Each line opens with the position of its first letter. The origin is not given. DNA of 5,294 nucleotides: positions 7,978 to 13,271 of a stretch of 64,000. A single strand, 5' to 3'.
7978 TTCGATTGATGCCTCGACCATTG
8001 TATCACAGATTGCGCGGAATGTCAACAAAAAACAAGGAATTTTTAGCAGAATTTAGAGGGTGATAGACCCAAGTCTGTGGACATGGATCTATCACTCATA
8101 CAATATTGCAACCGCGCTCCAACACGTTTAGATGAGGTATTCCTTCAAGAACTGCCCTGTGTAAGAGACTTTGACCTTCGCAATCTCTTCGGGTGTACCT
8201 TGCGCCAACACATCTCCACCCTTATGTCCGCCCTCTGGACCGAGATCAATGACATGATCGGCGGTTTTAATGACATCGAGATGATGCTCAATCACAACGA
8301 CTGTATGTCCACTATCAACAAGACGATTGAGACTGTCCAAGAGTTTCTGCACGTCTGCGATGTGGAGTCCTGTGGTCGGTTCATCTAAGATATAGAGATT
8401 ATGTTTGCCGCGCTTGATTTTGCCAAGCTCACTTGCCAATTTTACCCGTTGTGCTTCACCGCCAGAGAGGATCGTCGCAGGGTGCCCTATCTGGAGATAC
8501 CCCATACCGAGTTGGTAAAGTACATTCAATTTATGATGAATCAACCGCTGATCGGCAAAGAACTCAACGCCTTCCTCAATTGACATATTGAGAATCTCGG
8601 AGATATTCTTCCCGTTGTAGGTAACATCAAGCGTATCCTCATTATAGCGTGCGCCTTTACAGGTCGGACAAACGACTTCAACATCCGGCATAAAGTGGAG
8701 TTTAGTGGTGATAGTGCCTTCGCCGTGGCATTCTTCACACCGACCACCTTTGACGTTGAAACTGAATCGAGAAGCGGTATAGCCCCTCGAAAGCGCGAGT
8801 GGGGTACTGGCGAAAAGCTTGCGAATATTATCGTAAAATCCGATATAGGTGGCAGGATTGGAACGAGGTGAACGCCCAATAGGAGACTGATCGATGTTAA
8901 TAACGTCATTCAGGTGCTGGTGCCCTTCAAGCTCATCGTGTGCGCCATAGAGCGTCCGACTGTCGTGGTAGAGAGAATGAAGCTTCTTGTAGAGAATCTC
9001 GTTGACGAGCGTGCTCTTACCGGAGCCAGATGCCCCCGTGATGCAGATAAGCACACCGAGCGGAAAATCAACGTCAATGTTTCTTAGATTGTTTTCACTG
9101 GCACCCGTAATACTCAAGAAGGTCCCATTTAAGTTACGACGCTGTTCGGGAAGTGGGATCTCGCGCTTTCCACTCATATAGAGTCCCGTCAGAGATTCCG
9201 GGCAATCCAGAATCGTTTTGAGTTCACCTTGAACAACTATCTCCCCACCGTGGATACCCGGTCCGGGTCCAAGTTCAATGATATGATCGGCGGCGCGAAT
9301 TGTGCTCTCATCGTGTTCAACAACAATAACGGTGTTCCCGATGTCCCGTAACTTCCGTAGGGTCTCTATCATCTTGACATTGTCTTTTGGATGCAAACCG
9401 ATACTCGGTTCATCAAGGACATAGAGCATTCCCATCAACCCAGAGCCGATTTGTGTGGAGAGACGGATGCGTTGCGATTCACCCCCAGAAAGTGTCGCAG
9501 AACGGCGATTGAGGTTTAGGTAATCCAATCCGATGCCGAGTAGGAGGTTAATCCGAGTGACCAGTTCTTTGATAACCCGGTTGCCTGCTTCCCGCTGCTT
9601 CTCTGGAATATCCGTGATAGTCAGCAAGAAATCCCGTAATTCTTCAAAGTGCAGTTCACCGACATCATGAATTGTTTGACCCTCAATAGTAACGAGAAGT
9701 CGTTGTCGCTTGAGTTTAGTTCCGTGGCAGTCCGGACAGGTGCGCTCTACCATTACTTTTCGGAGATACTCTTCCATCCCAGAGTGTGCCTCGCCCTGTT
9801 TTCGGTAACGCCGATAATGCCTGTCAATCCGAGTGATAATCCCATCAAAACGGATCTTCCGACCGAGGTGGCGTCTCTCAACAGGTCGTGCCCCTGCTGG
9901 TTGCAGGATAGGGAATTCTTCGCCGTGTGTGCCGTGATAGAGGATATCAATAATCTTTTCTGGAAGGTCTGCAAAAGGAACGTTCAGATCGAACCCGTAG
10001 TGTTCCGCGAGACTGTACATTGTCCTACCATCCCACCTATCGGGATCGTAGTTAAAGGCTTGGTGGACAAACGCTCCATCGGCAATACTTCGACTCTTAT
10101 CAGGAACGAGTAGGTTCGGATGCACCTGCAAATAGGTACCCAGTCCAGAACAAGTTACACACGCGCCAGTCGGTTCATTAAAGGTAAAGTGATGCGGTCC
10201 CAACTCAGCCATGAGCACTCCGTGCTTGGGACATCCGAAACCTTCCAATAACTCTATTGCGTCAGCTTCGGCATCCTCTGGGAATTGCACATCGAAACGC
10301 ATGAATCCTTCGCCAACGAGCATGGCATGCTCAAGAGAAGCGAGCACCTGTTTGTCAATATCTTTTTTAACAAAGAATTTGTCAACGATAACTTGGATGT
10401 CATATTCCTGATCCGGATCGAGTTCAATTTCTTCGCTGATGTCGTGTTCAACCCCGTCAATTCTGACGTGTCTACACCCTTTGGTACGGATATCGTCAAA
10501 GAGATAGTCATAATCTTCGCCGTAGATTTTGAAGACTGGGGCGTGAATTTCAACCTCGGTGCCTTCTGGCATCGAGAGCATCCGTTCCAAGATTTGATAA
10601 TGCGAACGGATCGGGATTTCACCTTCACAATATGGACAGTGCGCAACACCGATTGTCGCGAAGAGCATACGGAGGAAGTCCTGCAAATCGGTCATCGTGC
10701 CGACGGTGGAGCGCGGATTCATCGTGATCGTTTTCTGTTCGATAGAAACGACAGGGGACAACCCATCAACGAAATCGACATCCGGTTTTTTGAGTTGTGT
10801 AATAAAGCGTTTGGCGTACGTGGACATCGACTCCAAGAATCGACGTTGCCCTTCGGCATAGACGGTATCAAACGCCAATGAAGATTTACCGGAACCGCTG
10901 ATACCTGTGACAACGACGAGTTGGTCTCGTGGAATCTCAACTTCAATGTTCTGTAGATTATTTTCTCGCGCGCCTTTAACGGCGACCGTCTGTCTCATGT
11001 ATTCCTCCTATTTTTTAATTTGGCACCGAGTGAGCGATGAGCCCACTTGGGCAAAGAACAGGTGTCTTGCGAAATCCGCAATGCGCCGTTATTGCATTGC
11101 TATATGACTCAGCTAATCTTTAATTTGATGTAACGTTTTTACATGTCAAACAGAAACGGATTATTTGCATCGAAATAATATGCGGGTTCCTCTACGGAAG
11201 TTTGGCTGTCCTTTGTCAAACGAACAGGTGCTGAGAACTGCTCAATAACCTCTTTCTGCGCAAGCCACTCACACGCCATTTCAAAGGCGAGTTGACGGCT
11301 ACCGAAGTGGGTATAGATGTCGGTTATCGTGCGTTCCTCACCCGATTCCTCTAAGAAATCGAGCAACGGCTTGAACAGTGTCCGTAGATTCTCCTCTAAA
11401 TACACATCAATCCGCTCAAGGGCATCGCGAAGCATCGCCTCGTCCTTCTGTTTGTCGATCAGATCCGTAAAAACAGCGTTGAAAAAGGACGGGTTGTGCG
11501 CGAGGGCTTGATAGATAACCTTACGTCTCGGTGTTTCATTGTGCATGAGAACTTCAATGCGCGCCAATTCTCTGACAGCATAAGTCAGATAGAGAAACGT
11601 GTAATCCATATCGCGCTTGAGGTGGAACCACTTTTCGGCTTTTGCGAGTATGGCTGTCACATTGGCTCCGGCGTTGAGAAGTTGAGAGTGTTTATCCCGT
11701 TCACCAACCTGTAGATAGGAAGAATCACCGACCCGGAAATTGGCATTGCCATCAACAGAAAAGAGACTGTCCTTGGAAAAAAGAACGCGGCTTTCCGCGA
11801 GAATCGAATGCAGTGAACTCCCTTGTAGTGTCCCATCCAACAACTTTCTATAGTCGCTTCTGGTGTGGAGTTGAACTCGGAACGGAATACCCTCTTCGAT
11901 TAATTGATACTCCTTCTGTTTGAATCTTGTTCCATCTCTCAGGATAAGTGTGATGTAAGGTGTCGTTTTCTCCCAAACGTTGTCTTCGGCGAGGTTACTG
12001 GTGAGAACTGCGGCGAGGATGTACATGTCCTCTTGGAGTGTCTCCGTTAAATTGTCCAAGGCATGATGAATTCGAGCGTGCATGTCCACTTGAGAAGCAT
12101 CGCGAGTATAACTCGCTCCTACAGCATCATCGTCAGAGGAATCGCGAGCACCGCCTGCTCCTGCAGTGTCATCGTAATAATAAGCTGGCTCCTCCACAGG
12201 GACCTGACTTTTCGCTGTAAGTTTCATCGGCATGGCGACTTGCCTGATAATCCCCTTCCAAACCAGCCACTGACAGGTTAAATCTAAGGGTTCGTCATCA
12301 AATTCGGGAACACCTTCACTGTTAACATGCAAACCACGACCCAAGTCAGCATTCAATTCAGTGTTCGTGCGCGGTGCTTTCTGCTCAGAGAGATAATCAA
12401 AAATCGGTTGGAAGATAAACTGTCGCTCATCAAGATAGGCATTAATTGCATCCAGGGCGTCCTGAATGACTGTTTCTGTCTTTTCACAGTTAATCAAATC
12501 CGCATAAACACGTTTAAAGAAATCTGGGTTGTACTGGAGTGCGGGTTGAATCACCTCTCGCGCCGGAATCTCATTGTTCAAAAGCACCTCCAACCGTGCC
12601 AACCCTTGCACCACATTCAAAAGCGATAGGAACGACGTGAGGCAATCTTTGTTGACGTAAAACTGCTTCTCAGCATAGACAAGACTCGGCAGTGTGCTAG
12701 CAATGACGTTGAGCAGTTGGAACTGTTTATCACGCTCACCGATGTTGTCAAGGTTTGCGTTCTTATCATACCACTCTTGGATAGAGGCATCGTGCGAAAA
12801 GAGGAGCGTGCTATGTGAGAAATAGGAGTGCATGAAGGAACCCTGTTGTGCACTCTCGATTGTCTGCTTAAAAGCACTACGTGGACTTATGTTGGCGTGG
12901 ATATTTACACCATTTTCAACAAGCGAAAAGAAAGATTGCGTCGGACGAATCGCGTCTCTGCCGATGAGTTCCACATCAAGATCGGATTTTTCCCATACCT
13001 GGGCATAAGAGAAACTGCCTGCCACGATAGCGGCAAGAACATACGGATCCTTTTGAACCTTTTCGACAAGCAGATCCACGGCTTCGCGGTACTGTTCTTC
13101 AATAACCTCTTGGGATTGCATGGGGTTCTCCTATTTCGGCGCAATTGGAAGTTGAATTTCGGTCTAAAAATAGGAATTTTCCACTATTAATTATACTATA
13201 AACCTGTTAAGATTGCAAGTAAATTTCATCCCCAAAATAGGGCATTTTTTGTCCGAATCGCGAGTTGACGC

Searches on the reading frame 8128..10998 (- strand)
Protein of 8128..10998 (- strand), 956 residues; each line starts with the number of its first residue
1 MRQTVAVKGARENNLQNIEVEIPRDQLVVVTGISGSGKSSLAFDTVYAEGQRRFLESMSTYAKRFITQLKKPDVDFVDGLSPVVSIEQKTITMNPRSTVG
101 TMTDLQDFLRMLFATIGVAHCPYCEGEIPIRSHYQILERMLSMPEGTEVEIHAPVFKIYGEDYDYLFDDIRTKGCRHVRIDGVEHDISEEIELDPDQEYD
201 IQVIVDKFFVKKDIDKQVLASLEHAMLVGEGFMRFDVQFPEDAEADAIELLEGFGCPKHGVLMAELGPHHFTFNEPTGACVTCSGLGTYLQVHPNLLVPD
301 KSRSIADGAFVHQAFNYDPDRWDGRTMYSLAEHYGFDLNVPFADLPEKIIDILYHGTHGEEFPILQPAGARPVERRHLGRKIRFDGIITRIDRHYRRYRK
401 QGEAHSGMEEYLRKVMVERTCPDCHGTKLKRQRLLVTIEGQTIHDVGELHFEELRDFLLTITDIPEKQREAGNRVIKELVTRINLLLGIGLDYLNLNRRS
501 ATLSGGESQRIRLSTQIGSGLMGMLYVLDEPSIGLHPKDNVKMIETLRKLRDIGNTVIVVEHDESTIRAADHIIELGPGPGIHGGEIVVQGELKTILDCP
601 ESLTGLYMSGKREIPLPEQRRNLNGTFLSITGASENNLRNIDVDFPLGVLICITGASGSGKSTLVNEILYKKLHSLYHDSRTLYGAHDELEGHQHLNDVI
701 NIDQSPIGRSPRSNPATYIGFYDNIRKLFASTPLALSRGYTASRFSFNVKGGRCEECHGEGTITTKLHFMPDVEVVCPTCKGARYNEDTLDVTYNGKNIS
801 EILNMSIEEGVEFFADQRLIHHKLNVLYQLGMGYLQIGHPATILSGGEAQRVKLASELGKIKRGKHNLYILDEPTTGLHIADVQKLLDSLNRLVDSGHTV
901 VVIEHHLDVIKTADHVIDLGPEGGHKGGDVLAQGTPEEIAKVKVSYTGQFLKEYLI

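Call 43: search_protein_families(library=pfam, proteins=[window:8128-10998:-], max_evalue=0.001)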
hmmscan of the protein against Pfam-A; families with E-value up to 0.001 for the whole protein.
window:8128-10998:- (956 aa): 23 families
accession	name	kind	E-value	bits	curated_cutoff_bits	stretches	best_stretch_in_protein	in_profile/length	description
PF17760.6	UvrA_inter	-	1.3e-20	73.7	23.3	1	133-236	3-106/109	UvrA interaction domain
PF17755.6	UvrA_DNA-bind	-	1.6e-18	67.4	23.2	1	294-397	2-98/110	UvrA DNA-binding domain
PF00005.33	ABC_tran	-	5.2e-17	63.2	25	0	638-669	1-32/137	ABC transporter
PF02463.25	SMC_N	-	2.6e-10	40.5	40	0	822-919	135-211/220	RecF/RecN/SMC N terminal domain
PF13191.12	AAA_16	-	2.7e-08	34.9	32.6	0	650-670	26-46/167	AAA ATPase domain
PF13555.12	AAA_29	-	1.1e-07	31.9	27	0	650-665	24-39/61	P-loop containing region of AAA domain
PF00684.25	DnaJ_CXXCXGXG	-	4.5e-07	30.5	32.7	0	753-783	17-50/65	DnaJ central domain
PF20703.3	nSTAND1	-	7.9e-07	29.5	27.1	0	11-43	19-51/379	Novel STAND NTPase 1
PF13175.12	AAA_15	-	1.1e-06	29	32.1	0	861-906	324-369/374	AAA ATPase domain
PF03193.22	RsgA_GTPase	-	2e-06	28.2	30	0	622-671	81-129/174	RsgA GTPase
PF13401.12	AAA_22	-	5.6e-06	27.1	27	0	650-672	7-29/130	AAA domain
PF20720.3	nSTAND3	-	1.2e-05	25.5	27.2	0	651-677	20-46/155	Novel STAND NTPase 3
PF13238.12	AAA_18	-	1.9e-05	25.6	29.4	0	651-673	1-22/128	AAA domain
PF13481.12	AAA_25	-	7e-05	23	27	0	645-667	30-52/195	AAA domain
PF13476.12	AAA_23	-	8e-05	23.8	27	0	639-670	11-41/201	AAA domain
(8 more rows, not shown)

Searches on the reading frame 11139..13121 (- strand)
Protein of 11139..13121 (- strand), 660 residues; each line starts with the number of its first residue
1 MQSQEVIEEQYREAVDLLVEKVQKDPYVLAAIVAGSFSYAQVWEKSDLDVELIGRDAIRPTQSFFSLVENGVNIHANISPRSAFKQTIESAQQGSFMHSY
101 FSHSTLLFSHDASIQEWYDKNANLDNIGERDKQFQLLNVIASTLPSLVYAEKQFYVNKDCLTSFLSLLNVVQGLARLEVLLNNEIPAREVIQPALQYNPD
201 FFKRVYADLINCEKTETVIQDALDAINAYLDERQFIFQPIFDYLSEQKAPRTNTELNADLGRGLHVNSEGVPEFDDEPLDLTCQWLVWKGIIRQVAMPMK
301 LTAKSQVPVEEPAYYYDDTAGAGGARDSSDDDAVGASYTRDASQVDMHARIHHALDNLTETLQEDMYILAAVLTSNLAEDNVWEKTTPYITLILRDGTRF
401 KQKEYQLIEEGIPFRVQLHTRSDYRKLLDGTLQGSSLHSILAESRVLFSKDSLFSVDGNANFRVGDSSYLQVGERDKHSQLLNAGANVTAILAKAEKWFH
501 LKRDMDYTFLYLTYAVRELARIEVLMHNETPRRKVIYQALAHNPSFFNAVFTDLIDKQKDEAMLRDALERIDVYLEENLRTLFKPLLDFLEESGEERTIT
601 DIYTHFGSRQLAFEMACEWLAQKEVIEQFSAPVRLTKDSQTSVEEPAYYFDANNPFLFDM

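Call 43: search_protein_families(library=pfam, proteins=[window:11139-13121:-], max_evalue=0.001)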
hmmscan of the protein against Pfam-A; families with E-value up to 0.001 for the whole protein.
window:11139-13121:- (660 aa): 2 families
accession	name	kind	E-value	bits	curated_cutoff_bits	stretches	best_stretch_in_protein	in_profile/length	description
PF22339.1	YgxA-like_sub_bind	-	1.2e-05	26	27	0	151-215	18-81/100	YgxA-like substrate binding domain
PF18765.7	Polbeta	-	6.7e-05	23.4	26.9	0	20-111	5-91/93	Polymerase beta, Nucleotidyltransferase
